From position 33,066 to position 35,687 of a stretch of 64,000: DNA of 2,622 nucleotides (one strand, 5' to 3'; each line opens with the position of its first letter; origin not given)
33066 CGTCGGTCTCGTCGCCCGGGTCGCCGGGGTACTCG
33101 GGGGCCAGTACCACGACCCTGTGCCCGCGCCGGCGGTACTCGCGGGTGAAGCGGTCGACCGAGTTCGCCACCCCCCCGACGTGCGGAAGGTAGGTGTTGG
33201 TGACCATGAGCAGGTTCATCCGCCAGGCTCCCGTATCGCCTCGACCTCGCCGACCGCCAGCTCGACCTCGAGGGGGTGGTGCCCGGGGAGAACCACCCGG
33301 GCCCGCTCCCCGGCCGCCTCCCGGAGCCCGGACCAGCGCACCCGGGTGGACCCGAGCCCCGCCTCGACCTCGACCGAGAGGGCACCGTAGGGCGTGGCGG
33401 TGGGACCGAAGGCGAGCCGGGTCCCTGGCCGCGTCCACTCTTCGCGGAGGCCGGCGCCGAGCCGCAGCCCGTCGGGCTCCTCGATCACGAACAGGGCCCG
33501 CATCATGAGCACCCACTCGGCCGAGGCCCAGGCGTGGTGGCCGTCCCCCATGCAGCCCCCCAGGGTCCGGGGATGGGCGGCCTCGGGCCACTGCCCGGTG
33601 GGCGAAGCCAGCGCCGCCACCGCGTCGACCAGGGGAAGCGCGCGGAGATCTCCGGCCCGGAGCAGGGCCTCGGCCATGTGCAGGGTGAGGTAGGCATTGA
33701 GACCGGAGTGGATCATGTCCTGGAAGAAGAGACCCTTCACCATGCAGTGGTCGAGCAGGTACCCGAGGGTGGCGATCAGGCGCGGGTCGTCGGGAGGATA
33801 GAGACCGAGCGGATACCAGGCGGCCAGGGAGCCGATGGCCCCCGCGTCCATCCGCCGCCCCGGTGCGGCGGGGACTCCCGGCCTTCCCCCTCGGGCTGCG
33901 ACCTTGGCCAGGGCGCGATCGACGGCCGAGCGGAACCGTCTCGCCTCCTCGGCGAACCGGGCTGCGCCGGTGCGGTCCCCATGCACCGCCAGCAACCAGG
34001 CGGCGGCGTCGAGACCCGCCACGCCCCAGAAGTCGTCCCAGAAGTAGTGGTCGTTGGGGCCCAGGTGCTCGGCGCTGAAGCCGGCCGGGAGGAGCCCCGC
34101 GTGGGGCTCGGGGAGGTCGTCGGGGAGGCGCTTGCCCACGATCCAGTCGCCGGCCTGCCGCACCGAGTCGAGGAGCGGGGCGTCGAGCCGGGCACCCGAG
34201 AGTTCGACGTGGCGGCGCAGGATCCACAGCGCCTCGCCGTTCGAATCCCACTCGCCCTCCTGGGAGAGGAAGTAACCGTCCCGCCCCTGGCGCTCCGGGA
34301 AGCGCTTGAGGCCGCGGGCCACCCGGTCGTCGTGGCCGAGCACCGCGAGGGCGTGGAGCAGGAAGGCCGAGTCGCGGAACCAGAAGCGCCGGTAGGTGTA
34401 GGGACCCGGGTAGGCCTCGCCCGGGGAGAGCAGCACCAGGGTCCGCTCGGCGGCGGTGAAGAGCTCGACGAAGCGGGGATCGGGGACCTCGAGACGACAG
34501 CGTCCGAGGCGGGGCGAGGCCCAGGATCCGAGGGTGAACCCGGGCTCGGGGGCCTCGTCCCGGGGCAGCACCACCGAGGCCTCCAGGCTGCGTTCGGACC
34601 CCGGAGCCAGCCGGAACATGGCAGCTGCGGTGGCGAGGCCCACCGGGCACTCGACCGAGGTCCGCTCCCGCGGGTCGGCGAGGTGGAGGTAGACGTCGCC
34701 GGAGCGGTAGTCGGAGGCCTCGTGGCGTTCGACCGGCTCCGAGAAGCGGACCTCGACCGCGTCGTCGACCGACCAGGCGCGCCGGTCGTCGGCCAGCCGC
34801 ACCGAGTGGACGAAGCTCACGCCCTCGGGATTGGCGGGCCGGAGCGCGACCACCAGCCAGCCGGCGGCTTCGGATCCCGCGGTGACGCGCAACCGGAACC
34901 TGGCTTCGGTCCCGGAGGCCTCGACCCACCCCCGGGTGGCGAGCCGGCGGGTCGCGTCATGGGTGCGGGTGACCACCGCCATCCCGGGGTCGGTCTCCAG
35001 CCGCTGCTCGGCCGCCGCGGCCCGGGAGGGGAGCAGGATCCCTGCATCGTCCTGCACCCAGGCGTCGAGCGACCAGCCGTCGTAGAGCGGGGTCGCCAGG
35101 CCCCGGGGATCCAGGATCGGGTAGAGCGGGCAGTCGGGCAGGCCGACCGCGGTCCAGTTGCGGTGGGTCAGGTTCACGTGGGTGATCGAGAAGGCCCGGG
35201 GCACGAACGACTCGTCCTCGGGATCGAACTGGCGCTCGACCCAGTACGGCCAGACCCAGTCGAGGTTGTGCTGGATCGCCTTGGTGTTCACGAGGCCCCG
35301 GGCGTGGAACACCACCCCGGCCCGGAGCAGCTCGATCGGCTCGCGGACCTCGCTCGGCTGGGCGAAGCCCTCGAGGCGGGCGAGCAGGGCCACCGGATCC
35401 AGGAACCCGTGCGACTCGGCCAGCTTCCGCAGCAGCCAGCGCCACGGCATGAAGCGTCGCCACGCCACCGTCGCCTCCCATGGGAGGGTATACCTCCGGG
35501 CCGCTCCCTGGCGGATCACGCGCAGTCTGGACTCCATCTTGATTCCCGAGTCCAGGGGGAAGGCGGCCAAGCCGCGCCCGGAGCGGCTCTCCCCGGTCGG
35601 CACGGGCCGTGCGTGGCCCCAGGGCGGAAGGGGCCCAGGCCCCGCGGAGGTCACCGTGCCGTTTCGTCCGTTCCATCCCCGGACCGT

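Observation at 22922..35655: ~12.6-kb minus-strand envelope/glycan operon containing a B12-binding radical-SAM enzyme with non-canonical CX7CX2C motif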

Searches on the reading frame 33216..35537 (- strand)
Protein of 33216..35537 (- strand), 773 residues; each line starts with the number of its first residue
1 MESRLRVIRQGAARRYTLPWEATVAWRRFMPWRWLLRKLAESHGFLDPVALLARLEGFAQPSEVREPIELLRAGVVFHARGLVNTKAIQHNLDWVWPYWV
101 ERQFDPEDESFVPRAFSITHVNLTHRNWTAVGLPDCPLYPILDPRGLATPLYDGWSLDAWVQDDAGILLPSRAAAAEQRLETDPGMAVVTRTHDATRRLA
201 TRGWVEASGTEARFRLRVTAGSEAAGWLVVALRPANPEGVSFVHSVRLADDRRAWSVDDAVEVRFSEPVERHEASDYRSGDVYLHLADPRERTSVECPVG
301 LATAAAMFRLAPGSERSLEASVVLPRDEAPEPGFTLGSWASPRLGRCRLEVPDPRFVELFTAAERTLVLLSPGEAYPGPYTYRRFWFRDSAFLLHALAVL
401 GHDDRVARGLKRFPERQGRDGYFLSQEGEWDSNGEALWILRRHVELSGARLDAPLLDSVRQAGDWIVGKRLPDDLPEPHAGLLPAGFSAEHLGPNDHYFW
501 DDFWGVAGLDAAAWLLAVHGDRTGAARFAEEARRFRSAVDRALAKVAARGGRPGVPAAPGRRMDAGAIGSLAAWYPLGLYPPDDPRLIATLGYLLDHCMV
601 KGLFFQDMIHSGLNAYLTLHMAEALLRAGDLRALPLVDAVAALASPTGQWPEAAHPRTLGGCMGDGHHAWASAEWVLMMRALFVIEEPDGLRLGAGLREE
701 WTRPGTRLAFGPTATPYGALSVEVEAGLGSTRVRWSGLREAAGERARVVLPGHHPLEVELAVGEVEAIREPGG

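Call 5: search_protein_families(library=pfam, max_evalue=0.01, proteins=[window:33219-35537:-])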
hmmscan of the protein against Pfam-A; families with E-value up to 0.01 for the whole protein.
seq(773 aa): 0 families

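Call 6: search_protein_families(library=ncbifam, max_evalue=0.01, proteins=[window:33216-35537:-])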
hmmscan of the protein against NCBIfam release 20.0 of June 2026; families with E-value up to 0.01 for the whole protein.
window:33216-35537:- (773 aa): 0 families

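Call 25: search_solved_structures(query=window:33216-35537:-, max_evalue=1)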
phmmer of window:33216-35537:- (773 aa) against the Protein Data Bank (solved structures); distinct sequences matched with E-value up to 1: 0.

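Call 35: search_protein_families(library=pfam, max_evalue=10, proteins=[window:33216-35537:-])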
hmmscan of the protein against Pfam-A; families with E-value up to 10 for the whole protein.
window:33216-35537:- (773 aa): 0 families

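Call 36: find_homologous_proteins(query=window:33216-35537:-, max_evalue=0.00001)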
Query window:33216-35537:- (773 aa): 4063 proteins with E <= 0.00001 among 8000 candidates; the best 120 are listed.
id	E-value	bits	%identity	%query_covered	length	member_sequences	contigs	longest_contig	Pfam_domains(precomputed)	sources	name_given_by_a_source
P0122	0.0e+0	1773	100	100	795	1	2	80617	-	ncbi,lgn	-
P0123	6.1e-281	952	58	94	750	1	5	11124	-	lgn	-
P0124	1.4e-278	944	57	95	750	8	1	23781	-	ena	-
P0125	1.7e-278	944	57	95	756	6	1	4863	-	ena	-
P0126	4.9e-278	943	57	94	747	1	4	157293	-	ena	-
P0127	1.3e-277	941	56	96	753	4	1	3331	-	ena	-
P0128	1.3e-277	941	58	95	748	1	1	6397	-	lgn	-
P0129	1.7e-276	938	56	96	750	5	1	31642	-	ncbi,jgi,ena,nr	ncbi:MAG: hypothetical protein OEU91_06775 [Gammaproteobacteria bacterium]|nr:hypothetical protein [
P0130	2.0e-276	937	57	96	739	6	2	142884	-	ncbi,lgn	-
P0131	3.4e-276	937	56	97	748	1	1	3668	-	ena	-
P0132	4.6e-276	936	57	96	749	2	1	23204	-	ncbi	-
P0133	5.2e-276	936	57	96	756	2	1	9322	-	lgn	-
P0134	1.2e-275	935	57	94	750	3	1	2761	-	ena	-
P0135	1.2e-275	935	56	96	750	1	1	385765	-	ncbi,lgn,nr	ncbi:MAG: hypothetical protein Q8L89_03240 [Gammaproteobacteria bacterium]|nr:hypothetical protein [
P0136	1.3e-275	935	57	95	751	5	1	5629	-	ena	-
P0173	5.2e-271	919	57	96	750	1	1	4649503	-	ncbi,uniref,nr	ncbi:hypothetical protein [Kineobactrum salinum]|uniref:Glycoside hydrolase family 15 protein n=1 Ta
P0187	2.9e-270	917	58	96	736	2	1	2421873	-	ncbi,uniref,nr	ncbi:hypothetical protein MIN45_P1087 [Methylomarinovum tepidoasis]|uniref:Uncharacterized protein n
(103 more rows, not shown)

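Call 37: find_encoding_contigs(protein=P0173, flank=10000, max_places=2)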
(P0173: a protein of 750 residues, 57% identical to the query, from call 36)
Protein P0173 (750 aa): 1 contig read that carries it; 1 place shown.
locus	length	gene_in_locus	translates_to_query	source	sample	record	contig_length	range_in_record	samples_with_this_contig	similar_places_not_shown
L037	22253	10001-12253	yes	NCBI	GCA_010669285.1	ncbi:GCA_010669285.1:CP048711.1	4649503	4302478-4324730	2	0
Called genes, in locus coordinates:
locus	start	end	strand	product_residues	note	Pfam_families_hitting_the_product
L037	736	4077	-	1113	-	PF00128:Alpha-amylase, PF14701:hDGE_amylase, PF14871:GHL6 (faint), PF11896:GlgE_dom_N_S, PF21702:GLGE_C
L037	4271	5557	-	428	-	PF00483:NTP_transferase, PF12804:NTP_transf_3 (weak), PF24894:Hexapep_GlmU, PF00132:Hexapep (faint), PF25084:LbH_EIF2B (weak), PF25247:LbH_GLGC (faint)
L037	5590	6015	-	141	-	PF00571:CBS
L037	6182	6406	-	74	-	-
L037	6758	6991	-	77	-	PF06150:ChaB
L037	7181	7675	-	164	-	PF02308:MgtC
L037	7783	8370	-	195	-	PF01965:DJ-1_PfpI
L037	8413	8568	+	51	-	-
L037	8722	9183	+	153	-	-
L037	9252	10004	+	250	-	PF09335:VTT_dom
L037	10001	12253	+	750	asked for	-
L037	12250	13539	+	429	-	PF13439:Glyco_transf_4, PF13579:Glyco_trans_4_4, PF00534:Glycos_transf_1, PF13692:Glyco_trans_1_4, PF20706:GT4-conflict (weak)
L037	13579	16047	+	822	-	PF01663:Phosphodiest (faint), PF03372:Exo_endo_phos, PF23226:Exo_endo_phos_PGAP2IP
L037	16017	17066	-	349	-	PF05359:DUF748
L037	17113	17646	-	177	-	-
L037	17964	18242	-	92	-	-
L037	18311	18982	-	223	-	PF06055:ExoD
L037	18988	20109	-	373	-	PF00158:Sigma54_activat, PF14532:Sigma54_activ_2, PF01078:Mg_chelatase (faint), PF07724:AAA_2 (weak), PF07728:AAA_5, PF25601:AAA_lid_14, PF02954:HTH_8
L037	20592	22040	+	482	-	PF00672:HAMP (faint), PF00512:HisKA, PF02518:HATPase_c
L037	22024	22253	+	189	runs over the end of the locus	-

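Call 38: find_encoding_contigs(protein=P0187, flank=10000, max_places=2)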
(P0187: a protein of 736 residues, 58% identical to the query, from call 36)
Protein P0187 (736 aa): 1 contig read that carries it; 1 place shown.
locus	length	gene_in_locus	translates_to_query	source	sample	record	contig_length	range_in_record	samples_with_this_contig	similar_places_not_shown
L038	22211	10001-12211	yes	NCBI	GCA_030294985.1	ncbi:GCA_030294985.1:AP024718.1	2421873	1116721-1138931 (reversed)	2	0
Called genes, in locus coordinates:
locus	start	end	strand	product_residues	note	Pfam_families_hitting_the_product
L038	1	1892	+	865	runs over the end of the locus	PF04453:LptD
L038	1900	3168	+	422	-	PF13623:SurA_N_2 (weak), PF13624:SurA_N_3, PF09312:SurA_N, PF13616:Rotamase_3, PF00639:Rotamase, PF13616:Rotamase_3, PF00639:Rotamase, PF13145:Rotamase_2, +1 more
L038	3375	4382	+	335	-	PF04166:PdxA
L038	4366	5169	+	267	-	PF00398:RrnaAD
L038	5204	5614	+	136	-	-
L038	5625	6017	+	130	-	PF00903:Glyoxalase, PF12681:Glyoxalase_2 (weak), PF13669:Glyoxalase_4, PF18029:Glyoxalase_6 (weak)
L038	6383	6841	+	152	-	PF27746:Small_heat_shock_put (weak), PF00011:HSP20, PF17886:ArsA_HSP20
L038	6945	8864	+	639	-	PF05090:HTTM (weak), PF04134:DCC1-like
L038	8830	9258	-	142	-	-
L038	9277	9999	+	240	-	PF09335:VTT_dom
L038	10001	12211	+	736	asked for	-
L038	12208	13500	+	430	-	PF13439:Glyco_transf_4, PF20706:GT4-conflict, PF13579:Glyco_trans_4_4, PF00534:Glycos_transf_1, PF13692:Glyco_trans_1_4, PF13524:Glyco_trans_1_2 (weak)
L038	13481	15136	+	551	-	PF01663:Phosphodiest (weak)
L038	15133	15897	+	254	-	PF03372:Exo_endo_phos, PF23226:Exo_endo_phos_PGAP2IP (weak)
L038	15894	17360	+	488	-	PF20695:UbiD_N, PF01977:UbiD, PF20696:UbiD_C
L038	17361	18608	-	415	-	PF07219:HemY_N, PF13176:TPR_7 (faint), PF13428:TPR_14 (faint), PF07719:TPR_2 (faint), PF09976:TPR_21 (faint), PF13181:TPR_8 (faint), PF14559:TPR_19 (faint), PF13432:TPR_16, +3 more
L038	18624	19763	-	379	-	PF04375:HemX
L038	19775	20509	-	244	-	PF02602:HEM4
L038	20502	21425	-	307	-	PF01379:Porphobil_deam, PF03900:Porphobil_deamC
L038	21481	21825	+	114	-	-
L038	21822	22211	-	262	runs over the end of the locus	PF13444:Acetyltransf_5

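Call 68: predict_structure(alignment_id=A1)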
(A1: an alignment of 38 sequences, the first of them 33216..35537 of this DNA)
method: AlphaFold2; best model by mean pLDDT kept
length: 773 residues; sequences in the alignment: 38
mean_pLDDT: 78.6   pTM: 0.83
mean pLDDT of the five models: 78.6, 78.5, 77.7, 77.0, 76.9
residues with pLDDT >= 90: 315; 70-90: 237; 50-70: 124; < 50: 97
segments of 3 or more residues with pLDDT < 50: 1-30, 44-46, 60-63, 69-100, 114-125, 377-385
pLDDT, mean of each block of 10 residues (from residue 1): 33 33 44 57 53 53 50 41 38 47 58 45 57 78 84 85 79 84 86 93 87 94 95 75 92 95 97 87 84 90 94 96 75 58 76 95 85 49 53 90 87 86 80 92 93 96 96 86 76 61 93 97 98 94 82 65 61 82 86 87 78 86 92 96 88 75 62 94 91 94 93 93 94 89 86 92 91 61
secondary structure, 60 per line:
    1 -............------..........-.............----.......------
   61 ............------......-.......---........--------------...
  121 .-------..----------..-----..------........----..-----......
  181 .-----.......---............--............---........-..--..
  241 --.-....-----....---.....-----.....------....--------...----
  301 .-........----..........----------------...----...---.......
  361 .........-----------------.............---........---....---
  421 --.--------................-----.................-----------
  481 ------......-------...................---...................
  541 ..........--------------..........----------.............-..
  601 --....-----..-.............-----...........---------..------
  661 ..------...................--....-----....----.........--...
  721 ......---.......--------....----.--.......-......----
elements in order (helices of 4 or more, strands of 3 or more residues): H2-13 H20-29 H31-43 H48-54 H61-72 H79-84 H86-92 H96-103 H118-121 E156-163 E175-181 E187-193 E197-208 E211-222 E226-233 E245-248 E254-257 E261-265 E271-275 H282-285 E294-296 E303-310 E315-324 E348-350 H354-369 H387-399 H403-410 H432-447 H453-469 H487-492 H500-518 H522-550 H565-574 H585-597 E603-606 H615-627 H633-643 H669-683 E684-687 E690-693 H699-702 E707-715 E718-726 E730-736 E745-748 E756-759 E764-769

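Call 70: fold_search(model_id=the predicted structure, library=pdb)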
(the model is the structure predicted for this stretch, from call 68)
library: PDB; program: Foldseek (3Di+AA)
matches with E <= 10: 763; with E <= 0.001: 133
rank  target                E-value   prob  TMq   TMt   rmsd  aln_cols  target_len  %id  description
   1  8hob_A                2.8e-14  1.00  0.51  0.49   8.6       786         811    9  The cryo-EM structure of cellobiose phosphorylase from Clostridium thermocellum ( variant) (released 2024-03-20)
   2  8ho8_A                6.0e-14  1.00  0.50  0.48   8.8       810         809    9  The cryo-EM structure of cellobiose phosphorylase from Clostridium thermocellum in complex with cellobiose (released 2023-12-13)
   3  8ho9_A                6.9e-14  1.00  0.49  0.47   8.5       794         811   10  The cryo-EM structure of cellobiose phosphorylase from Clostridium thermocellum (cysteine-to-serine varient) (released 2023-12-13)
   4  8ho7_A                1.1e-13  1.00  0.48  0.46   9.6       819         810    9  The cryo-EM structure of cellobiose phosphorylase from Clostridium thermocellum (released 2023-12-13)
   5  1ug9                  1.3e-13  1.00  0.52  0.40  16.1       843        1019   14  Crystal Structure of Glucodextranase from Arthrobacter globiformis I42 (released 2003-12-09)
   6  3qde_A                1.4e-13  1.00  0.49  0.47   9.4       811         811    9  The structure of Cellobiose phosphorylase from Clostridium thermocellum in complex with phosphate (released 2011-11-09)
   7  3s4c                  3.9e-13  1.00  0.50  0.47   9.6       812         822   12  Lactose phosphorylase in complex with sulfate (released 2012-06-27)
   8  4zle                  4.2e-13  1.00  0.50  0.49   7.9       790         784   11  Cellobionic acid phosphorylase - ligand free structure (released 2015-06-10)
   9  3rrs_A                4.5e-13  1.00  0.49  0.47   9.2       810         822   12  Crystal structure analysis of cellobiose phosphorylase from Cellulomonas uda (released 2012-05-09)
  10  4zlf                  7.1e-13  1.00  0.49  0.48   8.2       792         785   10  Cellobionic acid phosphorylase - cellobionic acid complex (released 2015-06-10)
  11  2cqs_A                8.2e-13  1.00  0.49  0.47   8.7       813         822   12  Crystal Structure of Cellvibrio gilvus Cellobiose Phosphorylase Crystallized from Ammonium Sulfate (released 2006-05-16)
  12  1lf6_A                9.4e-13  1.00  0.51  0.57   7.4       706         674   14  CRYSTAL STRUCTURE OF BACTERIAL GLUCOAMYLASE (released 2003-02-25)
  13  8ic6_A                9.4e-13  1.00  0.39  0.36  12.5       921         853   13  exo-beta-D-arabinanase ExoMA2 from Microbacterium arabinogalactanolyticum in complex with Tris (released 2023-08-16)
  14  8bou_B                9.8e-13  1.00  0.52  0.50   7.4       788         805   10  Crystal structure of Blautia producta GH94 (released 2023-11-29)
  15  3afj_A                1.2e-12  1.00  0.49  0.46   8.9       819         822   12  Crystal Structure of Cellvibrio gilvus Cellobiose Phosphorylase triple mutant (released 2011-03-23)
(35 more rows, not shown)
